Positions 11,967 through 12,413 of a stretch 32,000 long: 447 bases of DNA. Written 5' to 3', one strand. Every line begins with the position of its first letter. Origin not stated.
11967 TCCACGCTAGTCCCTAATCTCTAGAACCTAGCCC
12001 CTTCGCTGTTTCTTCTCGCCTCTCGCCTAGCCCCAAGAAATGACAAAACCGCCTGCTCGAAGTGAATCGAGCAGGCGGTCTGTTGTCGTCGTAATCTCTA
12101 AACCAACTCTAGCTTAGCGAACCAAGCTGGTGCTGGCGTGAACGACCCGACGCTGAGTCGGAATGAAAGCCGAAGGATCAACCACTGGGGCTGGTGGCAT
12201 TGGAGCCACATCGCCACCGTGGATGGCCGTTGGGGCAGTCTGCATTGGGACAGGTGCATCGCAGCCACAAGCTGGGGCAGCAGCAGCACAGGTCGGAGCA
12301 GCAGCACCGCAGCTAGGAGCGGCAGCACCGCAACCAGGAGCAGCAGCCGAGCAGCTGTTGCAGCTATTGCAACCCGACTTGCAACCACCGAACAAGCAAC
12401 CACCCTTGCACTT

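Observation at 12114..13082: Predicted lipoprotein with about 53 cysteines, made of C-x6-C heptads (CAAAAPT/CGAAAPS) and keratin-associated-protein-like CCKP/CCET/CCQK motifs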

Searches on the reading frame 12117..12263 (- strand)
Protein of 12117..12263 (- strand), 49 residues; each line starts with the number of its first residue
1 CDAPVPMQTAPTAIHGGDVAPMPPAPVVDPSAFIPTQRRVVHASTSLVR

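Call 27: find_homologous_proteins(query=window:12117-12263:-, max_evalue=0.01)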
Query window:12117-12263:- (49 aa): 18 proteins with E <= 0.01 among 18 candidates.
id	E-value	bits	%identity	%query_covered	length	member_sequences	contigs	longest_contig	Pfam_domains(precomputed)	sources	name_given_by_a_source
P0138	5.1e-13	65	86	73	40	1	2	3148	-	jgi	jgi:hypothetical protein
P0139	7.8e-13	65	97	69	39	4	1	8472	-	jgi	jgi:hypothetical protein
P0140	7.8e-12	62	86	76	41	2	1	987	-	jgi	jgi:hypothetical protein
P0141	8.9e-12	61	89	73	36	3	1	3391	-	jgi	jgi:hypothetical protein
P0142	1.7e-11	61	86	76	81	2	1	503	-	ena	-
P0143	6.9e-11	59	71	100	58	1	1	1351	-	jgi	jgi:hypothetical protein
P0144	2.9e-10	57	84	76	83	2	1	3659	-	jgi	jgi:hypothetical protein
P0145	4.1e-10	56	61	90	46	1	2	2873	-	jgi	jgi:hypothetical protein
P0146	8.8e-10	55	76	76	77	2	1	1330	-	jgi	jgi:hypothetical protein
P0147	9.7e-10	55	79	69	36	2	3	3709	-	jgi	jgi:hypothetical protein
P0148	1.3e-9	55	94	63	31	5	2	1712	-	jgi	jgi:hypothetical protein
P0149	5.3e-9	53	55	69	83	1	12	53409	-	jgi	jgi:hypothetical protein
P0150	6.7e-9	53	79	76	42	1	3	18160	-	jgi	jgi:hypothetical protein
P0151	9.9e-9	52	78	47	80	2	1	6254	-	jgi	jgi:hypothetical protein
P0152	2.5e-7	48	93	57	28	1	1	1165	-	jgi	jgi:hypothetical protein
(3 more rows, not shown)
